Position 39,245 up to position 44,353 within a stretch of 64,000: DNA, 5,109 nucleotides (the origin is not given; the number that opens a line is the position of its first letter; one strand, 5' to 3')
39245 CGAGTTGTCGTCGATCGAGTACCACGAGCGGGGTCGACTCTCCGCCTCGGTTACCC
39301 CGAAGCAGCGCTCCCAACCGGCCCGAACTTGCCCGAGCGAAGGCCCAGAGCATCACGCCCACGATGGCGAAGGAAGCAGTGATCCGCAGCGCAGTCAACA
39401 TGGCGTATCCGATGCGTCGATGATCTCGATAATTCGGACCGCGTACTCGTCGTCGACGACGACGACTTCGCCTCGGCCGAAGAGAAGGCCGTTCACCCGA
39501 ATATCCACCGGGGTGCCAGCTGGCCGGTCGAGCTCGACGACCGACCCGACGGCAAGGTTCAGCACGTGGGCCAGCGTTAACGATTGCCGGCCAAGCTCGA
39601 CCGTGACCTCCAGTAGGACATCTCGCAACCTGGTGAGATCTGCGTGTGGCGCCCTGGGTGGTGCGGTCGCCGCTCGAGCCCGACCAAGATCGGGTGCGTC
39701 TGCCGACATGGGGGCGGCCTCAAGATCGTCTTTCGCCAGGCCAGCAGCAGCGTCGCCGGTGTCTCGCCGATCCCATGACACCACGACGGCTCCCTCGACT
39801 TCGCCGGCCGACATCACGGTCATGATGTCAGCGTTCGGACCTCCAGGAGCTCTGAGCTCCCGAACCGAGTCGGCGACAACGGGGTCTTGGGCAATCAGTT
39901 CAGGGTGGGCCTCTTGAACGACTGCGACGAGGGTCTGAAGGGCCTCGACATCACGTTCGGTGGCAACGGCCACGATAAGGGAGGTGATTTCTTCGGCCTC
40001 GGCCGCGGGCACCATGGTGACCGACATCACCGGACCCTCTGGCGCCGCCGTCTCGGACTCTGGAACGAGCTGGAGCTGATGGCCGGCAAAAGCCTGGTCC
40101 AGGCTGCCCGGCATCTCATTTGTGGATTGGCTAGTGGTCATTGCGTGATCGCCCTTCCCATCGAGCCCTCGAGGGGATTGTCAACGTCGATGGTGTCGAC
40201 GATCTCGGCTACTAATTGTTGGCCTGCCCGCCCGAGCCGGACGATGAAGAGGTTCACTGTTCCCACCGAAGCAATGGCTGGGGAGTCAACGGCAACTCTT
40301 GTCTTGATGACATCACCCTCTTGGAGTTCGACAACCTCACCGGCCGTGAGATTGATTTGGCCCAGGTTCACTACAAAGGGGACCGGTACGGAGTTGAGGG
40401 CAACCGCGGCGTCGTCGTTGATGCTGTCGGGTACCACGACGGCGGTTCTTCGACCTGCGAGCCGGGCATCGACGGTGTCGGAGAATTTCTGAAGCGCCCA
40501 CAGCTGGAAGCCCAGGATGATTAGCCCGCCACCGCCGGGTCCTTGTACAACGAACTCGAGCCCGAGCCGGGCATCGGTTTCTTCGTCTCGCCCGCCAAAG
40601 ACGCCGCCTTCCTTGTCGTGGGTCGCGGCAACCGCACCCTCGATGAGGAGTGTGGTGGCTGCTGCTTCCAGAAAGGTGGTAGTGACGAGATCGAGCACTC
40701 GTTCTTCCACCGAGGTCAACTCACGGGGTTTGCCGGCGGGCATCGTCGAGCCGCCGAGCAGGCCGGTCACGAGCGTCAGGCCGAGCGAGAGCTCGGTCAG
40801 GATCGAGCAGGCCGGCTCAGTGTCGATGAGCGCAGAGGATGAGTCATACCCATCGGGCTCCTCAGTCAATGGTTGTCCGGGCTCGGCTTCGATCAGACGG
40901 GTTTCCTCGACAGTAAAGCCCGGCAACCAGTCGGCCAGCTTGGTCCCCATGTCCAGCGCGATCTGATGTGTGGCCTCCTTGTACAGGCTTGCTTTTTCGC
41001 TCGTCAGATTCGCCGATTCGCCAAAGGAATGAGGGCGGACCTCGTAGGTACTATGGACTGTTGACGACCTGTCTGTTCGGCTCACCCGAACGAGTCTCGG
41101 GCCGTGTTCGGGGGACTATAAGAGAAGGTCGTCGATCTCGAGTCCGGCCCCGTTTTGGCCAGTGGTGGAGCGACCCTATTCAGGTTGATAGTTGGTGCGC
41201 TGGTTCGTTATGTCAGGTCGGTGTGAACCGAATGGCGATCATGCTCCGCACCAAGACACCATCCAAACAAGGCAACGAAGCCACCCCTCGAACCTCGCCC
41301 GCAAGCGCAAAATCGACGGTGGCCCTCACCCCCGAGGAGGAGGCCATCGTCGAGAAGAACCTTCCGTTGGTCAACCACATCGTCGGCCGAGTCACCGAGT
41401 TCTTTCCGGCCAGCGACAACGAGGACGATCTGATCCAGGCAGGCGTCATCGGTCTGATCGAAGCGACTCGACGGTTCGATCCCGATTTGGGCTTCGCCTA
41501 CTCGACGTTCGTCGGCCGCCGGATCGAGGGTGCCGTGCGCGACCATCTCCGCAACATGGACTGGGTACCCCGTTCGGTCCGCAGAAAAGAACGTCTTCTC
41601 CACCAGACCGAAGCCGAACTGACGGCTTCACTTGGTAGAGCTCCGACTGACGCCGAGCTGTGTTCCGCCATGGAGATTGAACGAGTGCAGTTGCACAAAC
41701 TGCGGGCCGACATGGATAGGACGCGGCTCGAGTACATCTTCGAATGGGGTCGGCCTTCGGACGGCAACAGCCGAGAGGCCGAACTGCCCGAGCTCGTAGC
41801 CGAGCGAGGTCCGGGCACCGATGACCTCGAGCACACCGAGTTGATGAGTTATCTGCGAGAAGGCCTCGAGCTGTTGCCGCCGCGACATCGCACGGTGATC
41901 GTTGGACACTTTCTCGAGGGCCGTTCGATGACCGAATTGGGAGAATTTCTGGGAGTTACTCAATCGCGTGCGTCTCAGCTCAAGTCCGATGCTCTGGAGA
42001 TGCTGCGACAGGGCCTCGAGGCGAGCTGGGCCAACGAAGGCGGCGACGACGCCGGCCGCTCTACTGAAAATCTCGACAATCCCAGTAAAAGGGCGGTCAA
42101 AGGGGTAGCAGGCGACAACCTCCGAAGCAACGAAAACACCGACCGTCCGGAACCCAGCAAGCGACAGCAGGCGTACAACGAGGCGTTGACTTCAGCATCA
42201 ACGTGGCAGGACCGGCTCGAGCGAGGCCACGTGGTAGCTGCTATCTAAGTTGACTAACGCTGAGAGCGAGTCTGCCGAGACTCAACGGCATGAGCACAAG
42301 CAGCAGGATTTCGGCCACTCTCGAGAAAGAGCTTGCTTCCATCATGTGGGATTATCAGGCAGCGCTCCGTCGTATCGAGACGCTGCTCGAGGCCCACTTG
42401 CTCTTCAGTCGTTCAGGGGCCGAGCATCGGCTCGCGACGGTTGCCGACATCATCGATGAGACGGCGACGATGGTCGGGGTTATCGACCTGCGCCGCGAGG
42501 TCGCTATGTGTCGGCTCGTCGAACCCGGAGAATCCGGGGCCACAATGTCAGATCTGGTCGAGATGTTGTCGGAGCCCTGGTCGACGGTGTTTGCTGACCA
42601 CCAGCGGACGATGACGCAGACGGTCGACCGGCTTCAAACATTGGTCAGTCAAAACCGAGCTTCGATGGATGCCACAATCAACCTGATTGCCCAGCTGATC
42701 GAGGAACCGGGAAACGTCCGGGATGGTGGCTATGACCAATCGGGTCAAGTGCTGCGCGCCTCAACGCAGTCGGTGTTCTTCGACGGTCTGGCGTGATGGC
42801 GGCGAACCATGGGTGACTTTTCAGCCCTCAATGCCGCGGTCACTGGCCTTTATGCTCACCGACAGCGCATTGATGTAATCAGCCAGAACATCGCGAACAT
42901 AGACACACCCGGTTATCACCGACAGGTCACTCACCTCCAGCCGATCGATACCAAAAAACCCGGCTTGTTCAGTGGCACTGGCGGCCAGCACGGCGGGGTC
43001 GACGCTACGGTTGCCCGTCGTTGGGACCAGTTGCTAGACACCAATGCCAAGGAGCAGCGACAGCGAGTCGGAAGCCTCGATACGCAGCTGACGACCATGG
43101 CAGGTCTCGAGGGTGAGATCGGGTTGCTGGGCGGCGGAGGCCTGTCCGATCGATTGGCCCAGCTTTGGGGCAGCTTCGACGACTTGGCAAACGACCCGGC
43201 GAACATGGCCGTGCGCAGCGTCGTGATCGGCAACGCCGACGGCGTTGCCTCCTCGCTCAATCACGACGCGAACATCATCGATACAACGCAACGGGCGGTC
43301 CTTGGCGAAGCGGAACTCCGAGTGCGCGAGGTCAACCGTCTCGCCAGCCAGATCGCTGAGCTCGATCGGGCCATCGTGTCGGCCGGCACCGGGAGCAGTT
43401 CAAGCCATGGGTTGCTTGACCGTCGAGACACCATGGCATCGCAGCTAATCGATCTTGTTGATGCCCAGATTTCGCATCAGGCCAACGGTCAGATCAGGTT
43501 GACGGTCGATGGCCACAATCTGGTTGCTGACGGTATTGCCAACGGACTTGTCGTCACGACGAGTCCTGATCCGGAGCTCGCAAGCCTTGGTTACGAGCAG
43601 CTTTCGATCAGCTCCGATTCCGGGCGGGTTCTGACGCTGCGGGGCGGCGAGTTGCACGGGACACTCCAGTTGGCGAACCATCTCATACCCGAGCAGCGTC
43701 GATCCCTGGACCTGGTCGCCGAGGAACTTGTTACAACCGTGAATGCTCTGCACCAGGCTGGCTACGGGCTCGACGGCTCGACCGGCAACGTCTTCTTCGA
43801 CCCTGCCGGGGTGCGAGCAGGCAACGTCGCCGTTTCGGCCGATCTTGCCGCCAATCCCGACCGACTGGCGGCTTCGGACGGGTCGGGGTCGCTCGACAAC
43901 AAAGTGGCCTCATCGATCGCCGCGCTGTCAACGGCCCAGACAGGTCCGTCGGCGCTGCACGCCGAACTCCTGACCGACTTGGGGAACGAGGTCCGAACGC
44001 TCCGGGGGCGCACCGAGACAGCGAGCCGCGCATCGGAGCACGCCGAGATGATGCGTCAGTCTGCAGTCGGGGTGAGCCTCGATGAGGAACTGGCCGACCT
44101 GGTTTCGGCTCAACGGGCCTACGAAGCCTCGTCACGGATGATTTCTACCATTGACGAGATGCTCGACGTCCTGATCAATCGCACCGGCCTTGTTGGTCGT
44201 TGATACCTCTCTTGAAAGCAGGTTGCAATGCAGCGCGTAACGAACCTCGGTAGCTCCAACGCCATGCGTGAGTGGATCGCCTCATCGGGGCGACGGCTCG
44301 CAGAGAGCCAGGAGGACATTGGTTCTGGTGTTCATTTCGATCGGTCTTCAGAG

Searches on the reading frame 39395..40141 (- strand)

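Call 74: search_protein_families(library=pfam, proteins=[window:39395-40141:-], max_evalue=0.001)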
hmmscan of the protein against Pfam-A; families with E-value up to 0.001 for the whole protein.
window:39395-40141:- (248 aa): 1 family
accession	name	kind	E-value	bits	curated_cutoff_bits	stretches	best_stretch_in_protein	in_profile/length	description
PF01052.25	FliMN_C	-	4.1e-25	87.9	23.8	1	171-241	2-72/73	Type III flagellar switch regulator (C-ring) FliN C-term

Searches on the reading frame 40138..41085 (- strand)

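Call 74: search_protein_families(library=pfam, proteins=[window:40138-41085:-], max_evalue=0.001)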
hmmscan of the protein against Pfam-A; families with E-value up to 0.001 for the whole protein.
window:40138-41085:- (315 aa): 1 family
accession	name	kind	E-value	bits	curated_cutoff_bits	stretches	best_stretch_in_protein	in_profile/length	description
PF01052.25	FliMN_C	-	3.7e-12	46.4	23.8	1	230-299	3-72/73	Type III flagellar switch regulator (C-ring) FliN C-term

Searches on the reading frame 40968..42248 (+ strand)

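Call 74: search_protein_families(library=pfam, proteins=[window:40968-42248:+], max_evalue=0.001)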
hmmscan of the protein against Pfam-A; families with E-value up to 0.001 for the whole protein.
window:40968-42248:+ (426 aa): 3 families
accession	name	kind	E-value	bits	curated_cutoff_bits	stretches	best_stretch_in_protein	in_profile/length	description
PF04545.22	Sigma70_r4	-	1e-12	47.8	24.1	1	300-348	2-50/50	Sigma-70, region 4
PF04542.20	Sigma70_r2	-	4.2e-11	42.9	24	1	127-199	1-70/71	Sigma-70 region 2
PF08281.18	Sigma70_r4_2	-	0.00034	20.6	25.7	1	296-344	4-52/54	Sigma-70, region 4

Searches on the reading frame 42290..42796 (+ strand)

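Call 74: search_protein_families(library=pfam, proteins=[window:42290-42796:+], max_evalue=0.001)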
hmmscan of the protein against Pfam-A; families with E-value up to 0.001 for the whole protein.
window:42290-42796:+ (168 aa): 1 family
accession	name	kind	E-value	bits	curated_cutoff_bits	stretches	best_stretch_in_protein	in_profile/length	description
PF05130.17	FlgN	-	4.6e-06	27.5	30.5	1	13-153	4-144/147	FlgN protein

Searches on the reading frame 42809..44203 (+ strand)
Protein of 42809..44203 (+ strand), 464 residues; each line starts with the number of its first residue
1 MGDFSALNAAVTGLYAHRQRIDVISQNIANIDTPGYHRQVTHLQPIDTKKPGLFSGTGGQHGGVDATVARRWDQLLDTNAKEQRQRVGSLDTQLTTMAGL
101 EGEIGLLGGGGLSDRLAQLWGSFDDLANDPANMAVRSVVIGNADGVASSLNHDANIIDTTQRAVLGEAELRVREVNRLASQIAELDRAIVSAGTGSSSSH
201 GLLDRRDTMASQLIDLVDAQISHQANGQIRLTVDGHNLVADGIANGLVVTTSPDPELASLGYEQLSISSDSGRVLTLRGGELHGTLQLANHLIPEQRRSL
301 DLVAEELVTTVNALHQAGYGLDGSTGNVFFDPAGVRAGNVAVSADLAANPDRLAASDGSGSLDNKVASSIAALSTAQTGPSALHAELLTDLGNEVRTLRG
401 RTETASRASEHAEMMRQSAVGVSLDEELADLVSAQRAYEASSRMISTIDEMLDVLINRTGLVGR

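Call 74: search_protein_families(library=pfam, proteins=[window:42809-44203:+], max_evalue=0.001)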
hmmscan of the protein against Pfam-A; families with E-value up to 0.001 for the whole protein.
window:42809-44203:+ (464 aa): 3 families
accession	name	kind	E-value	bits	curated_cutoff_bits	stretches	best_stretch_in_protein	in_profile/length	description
PF22638.1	FlgK_D1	-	3e-47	161.6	28.6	1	109-330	12-233/233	Flagellar hook-associated protein FlgK helical domain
PF06429.18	Flg_bbr_C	-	2.8e-13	49.6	23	1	419-457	7-45/46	Flagellar basal body rod FlgEFG protein C-terminal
PF00460.25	Flg_bb_rod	-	1.2e-09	38.4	20.7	1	7-36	1-30/31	Flagella basal body rod protein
